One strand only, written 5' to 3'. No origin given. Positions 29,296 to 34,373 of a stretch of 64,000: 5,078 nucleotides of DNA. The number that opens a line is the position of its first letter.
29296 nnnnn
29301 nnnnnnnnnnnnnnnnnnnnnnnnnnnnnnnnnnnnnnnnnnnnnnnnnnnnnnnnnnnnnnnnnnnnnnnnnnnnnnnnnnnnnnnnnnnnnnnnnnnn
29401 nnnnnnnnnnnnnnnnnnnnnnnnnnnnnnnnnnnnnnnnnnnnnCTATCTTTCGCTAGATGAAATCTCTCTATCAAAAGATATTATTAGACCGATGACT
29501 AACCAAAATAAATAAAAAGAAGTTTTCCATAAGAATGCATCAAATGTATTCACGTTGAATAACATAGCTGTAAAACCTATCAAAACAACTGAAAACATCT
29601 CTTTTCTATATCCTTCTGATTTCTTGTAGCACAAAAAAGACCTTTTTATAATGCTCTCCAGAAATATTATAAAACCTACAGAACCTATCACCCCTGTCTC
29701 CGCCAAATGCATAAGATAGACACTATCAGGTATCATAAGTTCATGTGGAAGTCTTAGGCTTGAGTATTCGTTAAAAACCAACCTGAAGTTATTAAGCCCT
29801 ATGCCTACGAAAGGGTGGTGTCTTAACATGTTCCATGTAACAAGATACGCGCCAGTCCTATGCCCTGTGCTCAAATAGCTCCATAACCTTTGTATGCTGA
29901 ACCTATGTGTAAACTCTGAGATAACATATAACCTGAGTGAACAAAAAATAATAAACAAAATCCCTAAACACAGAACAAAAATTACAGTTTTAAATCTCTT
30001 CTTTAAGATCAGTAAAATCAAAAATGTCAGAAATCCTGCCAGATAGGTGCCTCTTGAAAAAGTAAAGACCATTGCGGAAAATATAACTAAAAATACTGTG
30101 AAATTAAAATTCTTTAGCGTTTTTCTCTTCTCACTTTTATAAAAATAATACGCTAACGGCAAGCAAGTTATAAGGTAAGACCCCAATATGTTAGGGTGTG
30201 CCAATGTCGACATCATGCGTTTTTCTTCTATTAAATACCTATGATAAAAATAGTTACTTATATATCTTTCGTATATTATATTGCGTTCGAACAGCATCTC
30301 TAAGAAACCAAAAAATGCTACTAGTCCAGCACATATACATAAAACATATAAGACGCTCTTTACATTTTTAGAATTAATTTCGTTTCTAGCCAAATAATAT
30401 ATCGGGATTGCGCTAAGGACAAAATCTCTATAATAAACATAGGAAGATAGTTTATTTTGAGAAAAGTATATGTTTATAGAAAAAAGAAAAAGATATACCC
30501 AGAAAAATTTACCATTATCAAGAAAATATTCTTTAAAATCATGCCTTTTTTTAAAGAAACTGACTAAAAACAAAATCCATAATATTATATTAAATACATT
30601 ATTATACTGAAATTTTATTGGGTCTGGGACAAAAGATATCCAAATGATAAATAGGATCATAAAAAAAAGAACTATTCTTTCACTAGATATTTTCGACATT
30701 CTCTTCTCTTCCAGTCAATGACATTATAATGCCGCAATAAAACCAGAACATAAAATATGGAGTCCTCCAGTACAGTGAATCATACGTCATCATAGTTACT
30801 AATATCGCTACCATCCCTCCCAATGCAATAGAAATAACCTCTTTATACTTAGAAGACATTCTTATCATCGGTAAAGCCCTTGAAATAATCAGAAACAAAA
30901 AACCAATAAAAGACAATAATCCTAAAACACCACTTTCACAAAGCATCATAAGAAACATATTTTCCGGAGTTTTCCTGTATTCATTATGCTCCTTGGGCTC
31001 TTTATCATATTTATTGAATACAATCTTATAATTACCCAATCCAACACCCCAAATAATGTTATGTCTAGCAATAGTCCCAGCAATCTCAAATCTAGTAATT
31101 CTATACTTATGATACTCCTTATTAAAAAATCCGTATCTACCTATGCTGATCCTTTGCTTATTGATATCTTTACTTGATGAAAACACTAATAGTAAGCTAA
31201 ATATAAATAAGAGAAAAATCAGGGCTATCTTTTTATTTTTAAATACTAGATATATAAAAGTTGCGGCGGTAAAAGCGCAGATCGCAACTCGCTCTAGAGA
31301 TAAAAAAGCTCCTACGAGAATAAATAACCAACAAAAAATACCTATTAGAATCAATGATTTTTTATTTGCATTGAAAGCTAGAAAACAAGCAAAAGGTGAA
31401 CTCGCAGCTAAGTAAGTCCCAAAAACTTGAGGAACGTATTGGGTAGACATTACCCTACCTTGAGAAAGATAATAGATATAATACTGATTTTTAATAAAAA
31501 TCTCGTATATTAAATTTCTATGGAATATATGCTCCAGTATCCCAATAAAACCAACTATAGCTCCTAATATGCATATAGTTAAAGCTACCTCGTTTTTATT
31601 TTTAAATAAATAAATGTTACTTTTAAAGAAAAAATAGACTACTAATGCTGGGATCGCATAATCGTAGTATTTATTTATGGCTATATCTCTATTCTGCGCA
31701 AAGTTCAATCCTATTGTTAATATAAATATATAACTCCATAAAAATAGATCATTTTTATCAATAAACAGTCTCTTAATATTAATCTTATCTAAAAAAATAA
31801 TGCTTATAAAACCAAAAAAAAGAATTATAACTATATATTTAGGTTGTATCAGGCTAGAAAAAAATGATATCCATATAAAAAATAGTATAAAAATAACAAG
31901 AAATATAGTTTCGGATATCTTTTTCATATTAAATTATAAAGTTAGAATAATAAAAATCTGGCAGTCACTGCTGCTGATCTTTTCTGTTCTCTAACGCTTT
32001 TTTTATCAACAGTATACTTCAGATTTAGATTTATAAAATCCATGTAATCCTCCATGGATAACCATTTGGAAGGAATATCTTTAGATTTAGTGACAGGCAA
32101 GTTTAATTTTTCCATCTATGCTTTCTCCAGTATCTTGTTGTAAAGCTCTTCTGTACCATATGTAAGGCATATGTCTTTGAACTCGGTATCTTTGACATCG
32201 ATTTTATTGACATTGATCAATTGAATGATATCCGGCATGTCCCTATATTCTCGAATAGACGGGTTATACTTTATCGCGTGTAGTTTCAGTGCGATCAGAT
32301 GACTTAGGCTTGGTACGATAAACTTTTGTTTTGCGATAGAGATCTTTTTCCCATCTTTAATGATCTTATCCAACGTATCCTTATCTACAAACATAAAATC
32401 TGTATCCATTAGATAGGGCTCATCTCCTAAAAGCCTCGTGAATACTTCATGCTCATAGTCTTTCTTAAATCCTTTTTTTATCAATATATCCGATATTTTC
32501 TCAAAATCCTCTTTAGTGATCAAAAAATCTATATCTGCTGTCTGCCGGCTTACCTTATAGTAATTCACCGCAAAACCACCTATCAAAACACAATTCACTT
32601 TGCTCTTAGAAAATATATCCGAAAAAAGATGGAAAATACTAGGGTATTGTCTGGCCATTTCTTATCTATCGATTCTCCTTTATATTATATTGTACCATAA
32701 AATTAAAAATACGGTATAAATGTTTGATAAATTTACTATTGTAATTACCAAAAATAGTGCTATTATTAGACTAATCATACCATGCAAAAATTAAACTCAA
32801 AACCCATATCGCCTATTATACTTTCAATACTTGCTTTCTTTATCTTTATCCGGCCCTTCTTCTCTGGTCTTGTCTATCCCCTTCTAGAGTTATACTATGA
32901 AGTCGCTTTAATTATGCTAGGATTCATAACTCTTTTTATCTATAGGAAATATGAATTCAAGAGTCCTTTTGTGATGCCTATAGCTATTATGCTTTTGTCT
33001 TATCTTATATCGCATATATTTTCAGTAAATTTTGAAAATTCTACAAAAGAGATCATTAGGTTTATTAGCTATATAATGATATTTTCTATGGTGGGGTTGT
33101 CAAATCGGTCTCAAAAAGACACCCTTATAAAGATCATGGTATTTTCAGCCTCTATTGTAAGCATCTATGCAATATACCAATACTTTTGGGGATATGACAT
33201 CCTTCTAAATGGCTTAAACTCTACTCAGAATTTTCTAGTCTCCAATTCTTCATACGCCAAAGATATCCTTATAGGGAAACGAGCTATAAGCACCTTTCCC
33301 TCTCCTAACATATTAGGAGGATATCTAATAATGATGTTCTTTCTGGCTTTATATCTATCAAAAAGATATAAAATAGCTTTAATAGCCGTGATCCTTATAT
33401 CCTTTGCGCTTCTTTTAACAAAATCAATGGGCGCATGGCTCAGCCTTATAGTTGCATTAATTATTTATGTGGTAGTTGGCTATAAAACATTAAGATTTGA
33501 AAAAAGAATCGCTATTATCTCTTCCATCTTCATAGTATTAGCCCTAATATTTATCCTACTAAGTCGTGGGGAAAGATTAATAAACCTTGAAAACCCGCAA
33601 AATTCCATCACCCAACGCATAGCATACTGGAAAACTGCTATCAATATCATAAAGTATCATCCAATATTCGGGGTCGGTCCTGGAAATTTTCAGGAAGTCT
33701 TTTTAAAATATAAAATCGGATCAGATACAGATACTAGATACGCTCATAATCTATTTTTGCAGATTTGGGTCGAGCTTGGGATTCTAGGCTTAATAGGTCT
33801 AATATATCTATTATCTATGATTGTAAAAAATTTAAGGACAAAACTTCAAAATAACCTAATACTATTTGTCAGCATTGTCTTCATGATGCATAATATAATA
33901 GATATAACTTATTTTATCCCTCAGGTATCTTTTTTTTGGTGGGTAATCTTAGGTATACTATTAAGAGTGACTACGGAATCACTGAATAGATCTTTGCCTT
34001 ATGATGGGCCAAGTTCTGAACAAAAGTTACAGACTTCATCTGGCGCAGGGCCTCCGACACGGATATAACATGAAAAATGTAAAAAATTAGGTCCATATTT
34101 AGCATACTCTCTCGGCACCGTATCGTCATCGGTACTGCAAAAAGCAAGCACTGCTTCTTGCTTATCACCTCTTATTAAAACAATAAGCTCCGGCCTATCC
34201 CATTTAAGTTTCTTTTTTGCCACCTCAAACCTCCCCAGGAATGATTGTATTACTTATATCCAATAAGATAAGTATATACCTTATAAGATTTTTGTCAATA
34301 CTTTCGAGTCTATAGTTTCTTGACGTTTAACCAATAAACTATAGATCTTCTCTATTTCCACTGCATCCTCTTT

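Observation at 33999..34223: Orphan second precursor paralog inside the polysaccharide locus, antisense-overlapping an O-antigen-ligase gene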

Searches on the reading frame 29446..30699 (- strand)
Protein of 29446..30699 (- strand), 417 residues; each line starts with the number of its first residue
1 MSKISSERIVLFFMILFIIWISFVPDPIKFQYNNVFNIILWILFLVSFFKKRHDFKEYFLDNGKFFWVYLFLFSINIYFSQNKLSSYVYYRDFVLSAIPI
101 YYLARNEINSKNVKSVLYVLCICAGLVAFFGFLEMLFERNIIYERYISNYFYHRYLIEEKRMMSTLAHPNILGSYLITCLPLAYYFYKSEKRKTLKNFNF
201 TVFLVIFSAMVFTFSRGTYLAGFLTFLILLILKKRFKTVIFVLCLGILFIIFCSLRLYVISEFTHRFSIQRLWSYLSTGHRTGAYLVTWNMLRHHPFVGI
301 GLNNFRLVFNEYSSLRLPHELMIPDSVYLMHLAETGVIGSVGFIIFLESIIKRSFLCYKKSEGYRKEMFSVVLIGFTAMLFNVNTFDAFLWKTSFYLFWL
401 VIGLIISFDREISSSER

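Call 24: search_protein_families(library=pfam, max_evalue=0.01, proteins=[window:29446-30699:-])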
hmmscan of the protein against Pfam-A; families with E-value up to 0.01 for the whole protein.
window:29446-30699:- (417 aa): 1 family
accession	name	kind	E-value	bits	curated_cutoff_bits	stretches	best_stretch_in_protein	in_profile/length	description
PF04932.20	Wzy_C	-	8e-14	52.1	31.7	1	202-344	2-149/149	O-Antigen ligase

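Call 50: search_protein_families(library=ncbifam, max_evalue=0.001, proteins=[window:29446-30699:-])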
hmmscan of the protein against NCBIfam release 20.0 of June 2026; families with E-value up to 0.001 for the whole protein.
window:29446-30699:- (417 aa): 2 families
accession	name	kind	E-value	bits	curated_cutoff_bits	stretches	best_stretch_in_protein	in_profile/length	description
TIGR00947.1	2A73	equivalog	3.3e-15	56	366.4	1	74-408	80-422/425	IctB family putative bicarbonate transporter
TIGR03097.1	PEP_O_lig_1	hypoth_equivalog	5.7e-15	55.1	188.1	1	29-369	41-363/408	putative O-glycosylation ligase, exosortase A system-associated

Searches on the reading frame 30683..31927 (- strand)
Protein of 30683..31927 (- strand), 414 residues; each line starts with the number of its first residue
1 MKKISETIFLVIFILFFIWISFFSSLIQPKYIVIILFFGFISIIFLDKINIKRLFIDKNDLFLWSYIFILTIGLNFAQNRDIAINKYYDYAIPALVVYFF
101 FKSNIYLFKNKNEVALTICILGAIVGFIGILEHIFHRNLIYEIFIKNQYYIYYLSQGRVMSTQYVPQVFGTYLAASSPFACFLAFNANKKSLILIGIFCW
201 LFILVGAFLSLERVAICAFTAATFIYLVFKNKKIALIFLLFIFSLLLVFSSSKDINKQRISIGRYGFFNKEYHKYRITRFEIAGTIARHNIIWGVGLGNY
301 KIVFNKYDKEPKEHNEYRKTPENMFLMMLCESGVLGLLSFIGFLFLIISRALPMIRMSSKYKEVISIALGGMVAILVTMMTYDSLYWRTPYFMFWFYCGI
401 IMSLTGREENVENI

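Call 24: search_protein_families(library=pfam, max_evalue=0.01, proteins=[window:30683-31927:-])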
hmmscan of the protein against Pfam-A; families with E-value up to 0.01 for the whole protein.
window:30683-31927:- (414 aa): 1 family
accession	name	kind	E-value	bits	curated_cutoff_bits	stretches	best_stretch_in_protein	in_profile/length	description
PF04932.20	Wzy_C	-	8.3e-13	48.8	31.7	1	201-341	4-149/149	O-Antigen ligase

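Call 50: search_protein_families(library=ncbifam, max_evalue=0.001, proteins=[window:30683-31927:-])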
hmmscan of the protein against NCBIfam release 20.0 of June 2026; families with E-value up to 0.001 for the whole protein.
window:30683-31927:- (414 aa): 1 family
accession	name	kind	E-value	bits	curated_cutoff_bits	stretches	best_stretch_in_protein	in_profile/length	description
TIGR00947.1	2A73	equivalog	0.00013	21.1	366.4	1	323-403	337-421/425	IctB family putative bicarbonate transporter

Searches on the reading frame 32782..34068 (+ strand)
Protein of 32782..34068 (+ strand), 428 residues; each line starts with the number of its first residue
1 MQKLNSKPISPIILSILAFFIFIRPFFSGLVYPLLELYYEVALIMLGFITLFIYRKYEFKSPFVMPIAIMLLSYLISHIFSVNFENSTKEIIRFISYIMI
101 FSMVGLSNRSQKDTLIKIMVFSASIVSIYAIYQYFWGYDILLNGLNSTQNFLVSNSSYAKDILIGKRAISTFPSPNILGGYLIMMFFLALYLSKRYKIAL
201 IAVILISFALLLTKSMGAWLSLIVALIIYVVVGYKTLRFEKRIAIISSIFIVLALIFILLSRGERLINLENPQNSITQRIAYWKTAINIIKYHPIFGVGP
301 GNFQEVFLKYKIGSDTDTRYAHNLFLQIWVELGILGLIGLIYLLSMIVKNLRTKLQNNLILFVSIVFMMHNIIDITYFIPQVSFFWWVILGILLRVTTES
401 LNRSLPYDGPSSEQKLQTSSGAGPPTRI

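Call 6: search_protein_families(library=ncbifam, max_evalue=1, proteins=[window:32782-34068:+])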
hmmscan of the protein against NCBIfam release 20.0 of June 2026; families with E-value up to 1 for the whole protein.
window:32782-34068:+ (428 aa): 3 families
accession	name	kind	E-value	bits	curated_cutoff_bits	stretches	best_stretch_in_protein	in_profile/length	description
TIGR00947.1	2A73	equivalog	3e-24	85.8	366.4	1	16-394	25-420/425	IctB family putative bicarbonate transporter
NF012031.0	PRK15487.1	equivalog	3.3e-06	26.4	277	1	57-359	62-359/404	O-antigen ligase RfaL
NF058641.1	TfpM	equivalog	0.00046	19.3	600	1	44-389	17-352/421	O-linking oligosaccharyltransferase TfpM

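Call 7: search_protein_families(library=pfam, max_evalue=0.1, proteins=[window:32782-34068:+])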
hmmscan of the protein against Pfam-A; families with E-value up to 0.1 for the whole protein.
window:32782-34068:+ (428 aa): 1 family
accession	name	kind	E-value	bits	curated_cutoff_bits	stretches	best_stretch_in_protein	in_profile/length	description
PF04932.20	Wzy_C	-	1.6e-29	103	31.7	1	201-341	1-149/149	O-Antigen ligase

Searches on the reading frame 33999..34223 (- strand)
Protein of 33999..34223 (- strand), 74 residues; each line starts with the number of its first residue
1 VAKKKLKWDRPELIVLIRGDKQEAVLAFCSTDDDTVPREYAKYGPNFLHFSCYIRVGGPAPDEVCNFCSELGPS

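Call 6: search_protein_families(library=ncbifam, max_evalue=1, proteins=[window:33999-34223:-])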
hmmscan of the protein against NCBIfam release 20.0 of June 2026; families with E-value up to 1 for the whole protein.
window:33999-34223:- (74 aa): 0 families

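Call 7: search_protein_families(library=pfam, max_evalue=0.1, proteins=[window:33999-34223:-])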
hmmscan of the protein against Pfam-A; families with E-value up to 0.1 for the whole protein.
window:33999-34223:- (74 aa): 0 families

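Call 10: find_homologous_proteins(query=window:34002-34223:-, max_evalue=10)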
Query seq(74 aa): no candidate shares three 5-residue words with the query. No homologue found.

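Call 11: find_encoding_contigs(protein=window:33999-34223:-, flank=10000, max_places=6)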
Protein window:33999-34223:- (74 aa): no gene with exactly this product is on record in the collection.

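Call 39: search_protein_representatives(protein=window:33999-34223:-)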
Query: 74 residues. Proteins with E-value up to 0.001 (for the whole library): 21; up to 1e-10: 0; up to 1e-30: 0. The best 21 are listed.
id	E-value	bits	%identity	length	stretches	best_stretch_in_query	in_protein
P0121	4.4e-08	49.2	29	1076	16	28-62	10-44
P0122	5.0e-07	45.9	40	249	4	24-57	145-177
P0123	1.1e-05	41.6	43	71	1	3-72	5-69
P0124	1.2e-05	41.5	30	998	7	27-70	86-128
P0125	1.3e-05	41.4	42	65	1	5-71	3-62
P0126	1.6e-05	41.1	41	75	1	5-72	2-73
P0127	4.5e-05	39.6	45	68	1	3-57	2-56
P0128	1.8e-04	37.7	51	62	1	1-48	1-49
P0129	1.9e-04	37.6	35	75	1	4-72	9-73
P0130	3.1e-04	37.0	49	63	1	3-50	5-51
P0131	3.2e-04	36.9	52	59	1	4-43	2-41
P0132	4.0e-04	36.6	38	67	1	5-71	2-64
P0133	4.6e-04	36.4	48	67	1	1-58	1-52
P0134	6.4e-04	36.0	45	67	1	1-64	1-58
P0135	6.5e-04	36.0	47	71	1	4-73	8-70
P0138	7.7e-04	35.7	59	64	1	1-32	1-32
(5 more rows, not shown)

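Call 41: find_encoding_contigs(protein=P0126, flank=10000, max_places=4)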
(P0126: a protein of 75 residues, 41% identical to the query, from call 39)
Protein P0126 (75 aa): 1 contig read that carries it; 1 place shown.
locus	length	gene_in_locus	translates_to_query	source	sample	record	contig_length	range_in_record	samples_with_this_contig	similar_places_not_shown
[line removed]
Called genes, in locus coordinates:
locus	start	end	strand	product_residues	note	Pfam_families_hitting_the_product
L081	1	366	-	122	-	?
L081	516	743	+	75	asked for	-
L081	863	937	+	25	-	?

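Call 56: search_protein_families(library=ncbifam, max_evalue=1, proteins=[P0123, P0135])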
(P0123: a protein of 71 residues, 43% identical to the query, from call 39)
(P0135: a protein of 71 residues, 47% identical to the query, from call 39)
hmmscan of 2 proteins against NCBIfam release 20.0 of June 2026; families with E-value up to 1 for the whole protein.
P0123 (71 aa): 0 families

P0135 (71 aa): 0 families

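Call 58: find_encoding_contigs(protein=P0123, flank=10000, max_places=3)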
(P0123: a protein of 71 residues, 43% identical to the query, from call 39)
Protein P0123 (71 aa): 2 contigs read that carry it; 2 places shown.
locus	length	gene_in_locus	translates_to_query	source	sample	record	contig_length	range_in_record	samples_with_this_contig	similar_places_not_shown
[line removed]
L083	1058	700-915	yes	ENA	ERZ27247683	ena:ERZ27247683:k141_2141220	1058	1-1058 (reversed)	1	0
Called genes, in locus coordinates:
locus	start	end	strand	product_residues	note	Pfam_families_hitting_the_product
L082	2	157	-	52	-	?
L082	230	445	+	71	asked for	-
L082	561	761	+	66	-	-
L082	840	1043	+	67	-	-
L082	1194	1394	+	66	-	-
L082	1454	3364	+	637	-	?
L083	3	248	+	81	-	?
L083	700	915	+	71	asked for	-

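Call 59: find_encoding_contigs(protein=P0138, flank=10000, max_places=3)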
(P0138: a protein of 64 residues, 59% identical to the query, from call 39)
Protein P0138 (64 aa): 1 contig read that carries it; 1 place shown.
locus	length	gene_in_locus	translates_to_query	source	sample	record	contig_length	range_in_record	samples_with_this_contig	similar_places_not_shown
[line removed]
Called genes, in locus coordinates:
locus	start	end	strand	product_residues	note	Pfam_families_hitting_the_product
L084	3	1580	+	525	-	PF27840:ScmC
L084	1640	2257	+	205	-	PF08279:HTH_11 (faint), PF01909:NTP_transf_2, PF18765:Polbeta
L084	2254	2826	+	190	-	PF05168:HEPN (weak)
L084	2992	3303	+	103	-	PF01909:NTP_transf_2, PF18765:Polbeta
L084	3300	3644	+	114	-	PF01934:HepT-like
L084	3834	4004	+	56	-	-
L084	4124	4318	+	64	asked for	-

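Call 60: find_related_loci(query=window:33999-34223:-, collection=metagenome_contigs, flank=10000)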
Query window:33999-34223:- (74 aa) in metagenome_contigs; peptide patterns used: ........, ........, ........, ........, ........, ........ (x = any residue, [..] = any of these).
123 stretches matched a pattern, but none encodes a relative of the query by tblastn (E <= 1e-3).

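Call 64: find_related_loci(query=A5, collection=metagenome_contigs, flank=10000)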
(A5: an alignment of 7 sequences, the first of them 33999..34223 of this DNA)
Query A5 (74 aa) in metagenome_contigs; peptide patterns used: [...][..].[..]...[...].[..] (x = any residue, [..] = any of these).
140 stretches matched a pattern; 3 encode a relative of the query (tblastn E <= 1e-3); 3 distinct loci.
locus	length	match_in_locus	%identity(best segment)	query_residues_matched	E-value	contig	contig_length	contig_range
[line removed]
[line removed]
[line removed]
